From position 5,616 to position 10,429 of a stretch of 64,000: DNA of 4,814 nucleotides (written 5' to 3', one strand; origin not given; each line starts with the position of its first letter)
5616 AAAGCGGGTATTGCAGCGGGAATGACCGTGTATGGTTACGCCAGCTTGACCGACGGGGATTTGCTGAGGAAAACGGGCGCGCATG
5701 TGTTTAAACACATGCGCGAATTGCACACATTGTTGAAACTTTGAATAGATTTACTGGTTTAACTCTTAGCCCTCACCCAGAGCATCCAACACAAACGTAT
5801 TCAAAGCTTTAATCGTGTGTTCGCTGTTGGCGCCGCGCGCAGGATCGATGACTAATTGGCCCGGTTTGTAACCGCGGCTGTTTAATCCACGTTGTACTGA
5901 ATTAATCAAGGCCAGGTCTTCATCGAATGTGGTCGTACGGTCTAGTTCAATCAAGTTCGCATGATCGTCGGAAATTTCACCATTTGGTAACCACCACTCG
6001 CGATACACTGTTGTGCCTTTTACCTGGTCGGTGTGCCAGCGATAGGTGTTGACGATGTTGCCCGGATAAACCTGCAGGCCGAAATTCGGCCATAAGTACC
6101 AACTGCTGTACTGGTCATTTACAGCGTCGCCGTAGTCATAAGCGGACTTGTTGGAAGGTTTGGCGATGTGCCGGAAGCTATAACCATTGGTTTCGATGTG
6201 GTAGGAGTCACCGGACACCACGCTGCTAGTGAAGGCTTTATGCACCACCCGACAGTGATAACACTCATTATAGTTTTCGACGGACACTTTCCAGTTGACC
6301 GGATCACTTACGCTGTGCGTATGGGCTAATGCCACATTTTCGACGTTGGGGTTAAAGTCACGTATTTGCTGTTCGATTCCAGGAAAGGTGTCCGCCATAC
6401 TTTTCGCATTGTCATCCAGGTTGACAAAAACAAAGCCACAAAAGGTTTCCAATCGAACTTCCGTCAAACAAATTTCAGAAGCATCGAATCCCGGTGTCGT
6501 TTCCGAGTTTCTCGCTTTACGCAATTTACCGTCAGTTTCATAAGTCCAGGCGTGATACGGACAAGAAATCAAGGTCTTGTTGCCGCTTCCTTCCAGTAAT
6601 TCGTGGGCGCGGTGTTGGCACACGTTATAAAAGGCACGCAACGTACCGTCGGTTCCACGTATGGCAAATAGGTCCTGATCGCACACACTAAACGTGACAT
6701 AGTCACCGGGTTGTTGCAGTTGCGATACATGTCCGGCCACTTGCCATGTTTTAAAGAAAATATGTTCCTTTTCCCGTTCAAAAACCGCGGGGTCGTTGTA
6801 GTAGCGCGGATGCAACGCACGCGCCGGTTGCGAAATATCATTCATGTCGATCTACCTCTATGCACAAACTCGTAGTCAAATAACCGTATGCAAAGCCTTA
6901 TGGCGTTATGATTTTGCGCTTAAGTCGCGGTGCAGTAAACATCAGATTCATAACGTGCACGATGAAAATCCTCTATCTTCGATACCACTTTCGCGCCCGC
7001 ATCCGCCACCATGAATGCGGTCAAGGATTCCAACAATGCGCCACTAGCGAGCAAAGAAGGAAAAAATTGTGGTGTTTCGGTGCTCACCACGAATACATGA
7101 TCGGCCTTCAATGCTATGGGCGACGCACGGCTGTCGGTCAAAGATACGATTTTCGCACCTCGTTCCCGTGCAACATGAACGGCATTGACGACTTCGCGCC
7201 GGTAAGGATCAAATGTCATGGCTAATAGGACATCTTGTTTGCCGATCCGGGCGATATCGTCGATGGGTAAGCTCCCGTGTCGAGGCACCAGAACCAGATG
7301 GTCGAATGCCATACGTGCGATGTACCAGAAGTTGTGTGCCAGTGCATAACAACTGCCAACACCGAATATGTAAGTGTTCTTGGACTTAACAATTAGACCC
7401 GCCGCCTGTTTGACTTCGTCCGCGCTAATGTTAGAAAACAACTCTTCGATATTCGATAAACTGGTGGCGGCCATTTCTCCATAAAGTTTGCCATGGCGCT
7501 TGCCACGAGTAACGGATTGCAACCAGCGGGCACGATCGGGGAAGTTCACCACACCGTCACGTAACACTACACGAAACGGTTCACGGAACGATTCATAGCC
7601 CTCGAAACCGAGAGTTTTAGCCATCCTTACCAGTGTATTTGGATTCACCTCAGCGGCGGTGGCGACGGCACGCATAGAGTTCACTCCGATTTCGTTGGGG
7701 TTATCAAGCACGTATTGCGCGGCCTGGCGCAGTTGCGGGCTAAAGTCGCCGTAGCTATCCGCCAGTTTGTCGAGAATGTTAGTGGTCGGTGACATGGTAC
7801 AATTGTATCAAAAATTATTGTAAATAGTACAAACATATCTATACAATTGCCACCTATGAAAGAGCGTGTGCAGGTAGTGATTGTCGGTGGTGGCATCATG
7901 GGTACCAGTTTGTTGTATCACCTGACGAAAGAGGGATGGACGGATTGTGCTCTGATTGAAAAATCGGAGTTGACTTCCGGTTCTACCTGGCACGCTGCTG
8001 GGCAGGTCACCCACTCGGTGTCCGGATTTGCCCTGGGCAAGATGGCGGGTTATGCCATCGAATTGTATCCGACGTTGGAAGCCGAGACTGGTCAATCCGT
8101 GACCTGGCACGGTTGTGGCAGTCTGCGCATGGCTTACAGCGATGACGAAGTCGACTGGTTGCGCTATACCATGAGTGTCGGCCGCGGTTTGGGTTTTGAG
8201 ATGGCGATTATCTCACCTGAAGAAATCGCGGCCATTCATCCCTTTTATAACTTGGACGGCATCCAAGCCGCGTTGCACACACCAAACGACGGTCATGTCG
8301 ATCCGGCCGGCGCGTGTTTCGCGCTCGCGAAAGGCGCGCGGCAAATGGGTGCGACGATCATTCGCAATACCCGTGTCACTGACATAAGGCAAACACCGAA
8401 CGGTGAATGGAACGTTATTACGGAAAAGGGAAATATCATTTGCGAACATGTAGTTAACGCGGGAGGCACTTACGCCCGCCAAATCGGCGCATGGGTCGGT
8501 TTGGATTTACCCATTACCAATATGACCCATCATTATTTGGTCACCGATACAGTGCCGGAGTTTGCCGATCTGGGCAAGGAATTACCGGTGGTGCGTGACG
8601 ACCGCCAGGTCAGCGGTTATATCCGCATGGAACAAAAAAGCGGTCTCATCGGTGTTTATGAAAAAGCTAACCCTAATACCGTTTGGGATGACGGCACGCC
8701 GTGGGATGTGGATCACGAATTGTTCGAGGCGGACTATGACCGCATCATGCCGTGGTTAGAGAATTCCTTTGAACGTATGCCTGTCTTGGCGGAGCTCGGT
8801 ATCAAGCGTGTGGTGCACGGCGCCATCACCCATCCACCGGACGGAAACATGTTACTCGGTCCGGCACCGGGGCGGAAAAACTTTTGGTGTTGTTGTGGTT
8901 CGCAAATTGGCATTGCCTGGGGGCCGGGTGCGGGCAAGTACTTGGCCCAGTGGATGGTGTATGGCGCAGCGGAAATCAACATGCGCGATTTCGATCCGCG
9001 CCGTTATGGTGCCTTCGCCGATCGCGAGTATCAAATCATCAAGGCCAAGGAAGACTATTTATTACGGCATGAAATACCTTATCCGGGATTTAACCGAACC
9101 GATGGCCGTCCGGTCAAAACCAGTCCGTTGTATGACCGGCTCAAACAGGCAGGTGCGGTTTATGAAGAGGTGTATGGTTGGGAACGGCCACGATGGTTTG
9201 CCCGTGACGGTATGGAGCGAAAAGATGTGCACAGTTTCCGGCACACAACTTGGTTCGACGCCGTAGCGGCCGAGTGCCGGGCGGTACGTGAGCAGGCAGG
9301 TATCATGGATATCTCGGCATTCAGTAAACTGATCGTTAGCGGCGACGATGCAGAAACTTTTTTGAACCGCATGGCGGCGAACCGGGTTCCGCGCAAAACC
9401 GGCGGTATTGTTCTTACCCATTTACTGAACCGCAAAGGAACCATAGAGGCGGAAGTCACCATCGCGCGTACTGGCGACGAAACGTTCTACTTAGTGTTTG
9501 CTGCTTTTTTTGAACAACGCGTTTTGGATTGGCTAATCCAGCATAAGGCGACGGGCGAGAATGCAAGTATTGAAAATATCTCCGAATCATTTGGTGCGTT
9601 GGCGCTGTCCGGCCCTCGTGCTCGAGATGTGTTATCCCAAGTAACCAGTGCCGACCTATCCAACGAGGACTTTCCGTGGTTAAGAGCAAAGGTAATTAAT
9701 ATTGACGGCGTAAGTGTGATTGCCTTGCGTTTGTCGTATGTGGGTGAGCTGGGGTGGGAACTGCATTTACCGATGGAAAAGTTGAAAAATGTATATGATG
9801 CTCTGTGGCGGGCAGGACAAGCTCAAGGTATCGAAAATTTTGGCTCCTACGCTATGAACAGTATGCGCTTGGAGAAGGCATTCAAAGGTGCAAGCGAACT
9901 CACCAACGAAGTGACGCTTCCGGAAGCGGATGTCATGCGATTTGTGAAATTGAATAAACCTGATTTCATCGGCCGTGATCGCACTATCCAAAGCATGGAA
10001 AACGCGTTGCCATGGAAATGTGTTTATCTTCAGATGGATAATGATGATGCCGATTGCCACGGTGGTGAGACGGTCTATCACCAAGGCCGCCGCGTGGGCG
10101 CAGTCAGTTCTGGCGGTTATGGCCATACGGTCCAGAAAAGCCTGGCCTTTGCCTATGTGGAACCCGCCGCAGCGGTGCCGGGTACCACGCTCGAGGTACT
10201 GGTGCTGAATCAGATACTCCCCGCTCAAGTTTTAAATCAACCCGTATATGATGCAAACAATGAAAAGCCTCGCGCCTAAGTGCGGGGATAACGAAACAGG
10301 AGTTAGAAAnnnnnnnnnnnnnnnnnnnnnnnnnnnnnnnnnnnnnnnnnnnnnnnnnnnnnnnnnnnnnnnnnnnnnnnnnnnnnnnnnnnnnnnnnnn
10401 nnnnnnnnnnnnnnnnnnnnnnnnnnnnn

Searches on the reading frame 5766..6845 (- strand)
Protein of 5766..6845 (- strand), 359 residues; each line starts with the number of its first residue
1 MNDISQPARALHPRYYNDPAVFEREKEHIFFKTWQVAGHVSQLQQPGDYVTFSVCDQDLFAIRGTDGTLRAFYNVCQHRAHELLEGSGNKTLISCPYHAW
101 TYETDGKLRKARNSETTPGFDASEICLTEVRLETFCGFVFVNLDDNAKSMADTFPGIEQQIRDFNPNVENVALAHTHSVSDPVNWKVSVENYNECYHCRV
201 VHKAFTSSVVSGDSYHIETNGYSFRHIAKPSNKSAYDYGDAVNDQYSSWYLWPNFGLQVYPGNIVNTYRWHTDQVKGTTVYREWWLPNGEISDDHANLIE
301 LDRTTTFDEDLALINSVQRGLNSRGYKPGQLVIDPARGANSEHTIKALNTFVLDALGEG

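Call 56: search_protein_families(library=pfam, proteins=[window:5766-6845:-], max_evalue=0.00001)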
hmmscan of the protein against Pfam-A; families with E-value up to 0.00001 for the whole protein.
window:5766-6845:- (359 aa): 2 families
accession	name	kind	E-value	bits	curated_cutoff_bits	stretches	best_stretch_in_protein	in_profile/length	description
PF00355.32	Rieske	-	1.2e-20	73.6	20.3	1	33-117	1-84/88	Rieske [2Fe-2S] domain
PF00848.25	Ring_hydroxyl_A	-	3.6e-19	69.9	24.9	1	171-356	4-206/208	Ring hydroxylating alpha subunit (catalytic domain)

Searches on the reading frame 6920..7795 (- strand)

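Call 56: search_protein_families(library=pfam, proteins=[window:6920-7795:-], max_evalue=0.00001)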
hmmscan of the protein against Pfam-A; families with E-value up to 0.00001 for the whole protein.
window:6920-7795:- (291 aa): 2 families
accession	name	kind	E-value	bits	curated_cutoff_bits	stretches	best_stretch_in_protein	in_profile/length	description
PF01380.27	SIS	-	1.4e-15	57.7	25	1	135-258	2-128/131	SIS domain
PF01418.23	HTH_6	-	5.7e-10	39.5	28.3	1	6-71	2-67/77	Helix-turn-helix domain, rpiR family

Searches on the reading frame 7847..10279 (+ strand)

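Call 56: search_protein_families(library=pfam, proteins=[window:7847-10279:+], max_evalue=0.00001)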
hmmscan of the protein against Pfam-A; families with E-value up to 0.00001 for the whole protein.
window:7847-10279:+ (810 aa): 4 families
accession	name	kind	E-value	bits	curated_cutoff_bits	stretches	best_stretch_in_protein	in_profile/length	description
PF01571.26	GCV_T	-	1.6e-69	234.4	25.6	1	428-697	1-253/255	Aminomethyltransferase folate-binding domain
PF01266.30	DAO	-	1.5e-63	215.9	27.9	1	10-369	2-353/353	FAD dependent oxidoreductase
PF08669.17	GCV_T_C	-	1.6e-22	79.6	25.9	1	724-802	2-80/80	Glycine cleavage T-protein C-terminal barrel domain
PF16350.10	FAO_M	-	5.7e-09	36.5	27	1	373-426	2-56/56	FAD dependent oxidoreductase central domain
